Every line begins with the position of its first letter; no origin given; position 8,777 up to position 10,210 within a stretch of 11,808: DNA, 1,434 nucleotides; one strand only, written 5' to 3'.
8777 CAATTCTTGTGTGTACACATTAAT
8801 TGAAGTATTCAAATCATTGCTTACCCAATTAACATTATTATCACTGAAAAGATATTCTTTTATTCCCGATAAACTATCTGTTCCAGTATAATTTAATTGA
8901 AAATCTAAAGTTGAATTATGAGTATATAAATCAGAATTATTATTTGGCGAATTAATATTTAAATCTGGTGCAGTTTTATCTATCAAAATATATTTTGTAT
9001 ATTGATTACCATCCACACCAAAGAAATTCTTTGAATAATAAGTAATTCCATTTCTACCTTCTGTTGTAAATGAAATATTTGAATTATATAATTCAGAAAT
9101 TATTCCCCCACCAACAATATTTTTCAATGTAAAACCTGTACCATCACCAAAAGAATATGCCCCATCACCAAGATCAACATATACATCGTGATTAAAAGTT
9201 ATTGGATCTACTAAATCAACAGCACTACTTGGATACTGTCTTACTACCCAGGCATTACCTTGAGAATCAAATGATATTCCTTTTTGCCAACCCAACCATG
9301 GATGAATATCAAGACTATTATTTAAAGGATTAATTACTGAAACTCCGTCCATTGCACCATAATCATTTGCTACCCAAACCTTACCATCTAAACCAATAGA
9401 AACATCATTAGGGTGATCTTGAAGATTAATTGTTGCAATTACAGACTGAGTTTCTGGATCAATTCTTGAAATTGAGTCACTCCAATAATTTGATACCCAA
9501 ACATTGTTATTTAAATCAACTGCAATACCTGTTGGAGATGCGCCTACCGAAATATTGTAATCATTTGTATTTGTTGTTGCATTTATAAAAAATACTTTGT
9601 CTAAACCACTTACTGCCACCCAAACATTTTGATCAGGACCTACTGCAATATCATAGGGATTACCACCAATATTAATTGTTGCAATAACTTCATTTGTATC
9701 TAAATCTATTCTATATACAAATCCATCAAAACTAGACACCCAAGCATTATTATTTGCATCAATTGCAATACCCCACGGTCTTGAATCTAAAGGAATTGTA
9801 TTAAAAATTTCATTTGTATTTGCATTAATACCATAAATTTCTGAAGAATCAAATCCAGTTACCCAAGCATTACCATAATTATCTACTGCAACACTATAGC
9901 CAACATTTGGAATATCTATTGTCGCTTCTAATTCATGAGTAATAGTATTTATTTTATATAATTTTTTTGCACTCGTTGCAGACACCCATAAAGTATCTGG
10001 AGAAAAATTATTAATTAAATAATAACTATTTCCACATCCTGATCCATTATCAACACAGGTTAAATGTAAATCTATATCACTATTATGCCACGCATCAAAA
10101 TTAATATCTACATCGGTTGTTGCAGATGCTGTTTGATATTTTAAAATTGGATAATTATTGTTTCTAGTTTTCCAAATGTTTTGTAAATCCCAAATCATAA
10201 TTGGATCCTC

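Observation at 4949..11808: Giant tri-modular GLUG beta-helix / beta-propeller / Ig surface protein with C-terminal anchor: candidate cell-cell adhesin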

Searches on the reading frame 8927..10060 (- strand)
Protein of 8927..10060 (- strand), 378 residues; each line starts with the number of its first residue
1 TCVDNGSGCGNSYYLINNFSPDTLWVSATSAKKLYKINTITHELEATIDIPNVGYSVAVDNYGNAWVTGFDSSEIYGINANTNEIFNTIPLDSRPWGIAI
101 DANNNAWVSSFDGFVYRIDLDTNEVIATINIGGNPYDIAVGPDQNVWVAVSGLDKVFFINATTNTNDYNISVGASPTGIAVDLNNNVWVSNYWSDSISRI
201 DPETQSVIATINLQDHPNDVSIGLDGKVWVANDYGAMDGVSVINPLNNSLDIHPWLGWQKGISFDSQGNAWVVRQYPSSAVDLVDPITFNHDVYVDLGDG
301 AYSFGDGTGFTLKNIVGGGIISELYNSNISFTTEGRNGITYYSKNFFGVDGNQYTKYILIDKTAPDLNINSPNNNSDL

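Call 64: search_solved_structures(query=window:8927-10060:-, max_evalue=1, show_alignments=1)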
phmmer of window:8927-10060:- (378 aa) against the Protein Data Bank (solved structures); distinct sequences matched with E-value up to 1: 26.
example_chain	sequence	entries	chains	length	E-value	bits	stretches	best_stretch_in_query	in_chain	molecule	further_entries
1l0q_A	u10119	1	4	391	4.5e-25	91.9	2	65-232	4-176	Surface layer protein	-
6i3b_A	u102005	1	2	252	1.6e-13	53.9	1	53-275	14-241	cPizza6-AYW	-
6i38_A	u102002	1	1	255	1.8e-13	53.7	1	53-276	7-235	nv2Pizza6-AYW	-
6f0q_A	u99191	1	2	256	2.1e-13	53.5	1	53-275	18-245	Pizza6-AYW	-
6i37_A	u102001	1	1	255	2.7e-13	53.1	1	54-275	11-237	nv1Pizza6-AYW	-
6i39_A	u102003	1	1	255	6.1e-11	45.4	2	53-213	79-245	v31Pizza6-AYW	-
1rwi_B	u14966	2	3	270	1.5e-09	40.8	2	56-160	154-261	Serine/threonine-protein kinase pknD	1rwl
3vgz_A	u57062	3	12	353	5e-06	29.2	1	63-229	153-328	Uncharacterized protein YncE | PQQ-dependent catabolism-associated beta-propeller protein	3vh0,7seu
5c2v_B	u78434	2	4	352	1.4e-05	27.8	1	134-236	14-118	HYDRAZINE SYNTHASE BETA SUBUNIT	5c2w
8pkr_A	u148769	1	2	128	5.4e-05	25.8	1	56-110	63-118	non-specific serine/threonine protein kinase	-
8ptd_A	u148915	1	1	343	0.00074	22.1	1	93-241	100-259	YncE family protein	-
8ptf_A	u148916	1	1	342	0.0008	22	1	93-241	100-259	YncE family protein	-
7qrw_A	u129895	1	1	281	0.0026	20.3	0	174-231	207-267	Isoform 4 of Tripartite motif-containing protein 3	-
3bws_A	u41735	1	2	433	0.028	16.9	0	182-229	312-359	protein Lp49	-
8baz_A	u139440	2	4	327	0.071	15.5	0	73-235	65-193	Surface layer protein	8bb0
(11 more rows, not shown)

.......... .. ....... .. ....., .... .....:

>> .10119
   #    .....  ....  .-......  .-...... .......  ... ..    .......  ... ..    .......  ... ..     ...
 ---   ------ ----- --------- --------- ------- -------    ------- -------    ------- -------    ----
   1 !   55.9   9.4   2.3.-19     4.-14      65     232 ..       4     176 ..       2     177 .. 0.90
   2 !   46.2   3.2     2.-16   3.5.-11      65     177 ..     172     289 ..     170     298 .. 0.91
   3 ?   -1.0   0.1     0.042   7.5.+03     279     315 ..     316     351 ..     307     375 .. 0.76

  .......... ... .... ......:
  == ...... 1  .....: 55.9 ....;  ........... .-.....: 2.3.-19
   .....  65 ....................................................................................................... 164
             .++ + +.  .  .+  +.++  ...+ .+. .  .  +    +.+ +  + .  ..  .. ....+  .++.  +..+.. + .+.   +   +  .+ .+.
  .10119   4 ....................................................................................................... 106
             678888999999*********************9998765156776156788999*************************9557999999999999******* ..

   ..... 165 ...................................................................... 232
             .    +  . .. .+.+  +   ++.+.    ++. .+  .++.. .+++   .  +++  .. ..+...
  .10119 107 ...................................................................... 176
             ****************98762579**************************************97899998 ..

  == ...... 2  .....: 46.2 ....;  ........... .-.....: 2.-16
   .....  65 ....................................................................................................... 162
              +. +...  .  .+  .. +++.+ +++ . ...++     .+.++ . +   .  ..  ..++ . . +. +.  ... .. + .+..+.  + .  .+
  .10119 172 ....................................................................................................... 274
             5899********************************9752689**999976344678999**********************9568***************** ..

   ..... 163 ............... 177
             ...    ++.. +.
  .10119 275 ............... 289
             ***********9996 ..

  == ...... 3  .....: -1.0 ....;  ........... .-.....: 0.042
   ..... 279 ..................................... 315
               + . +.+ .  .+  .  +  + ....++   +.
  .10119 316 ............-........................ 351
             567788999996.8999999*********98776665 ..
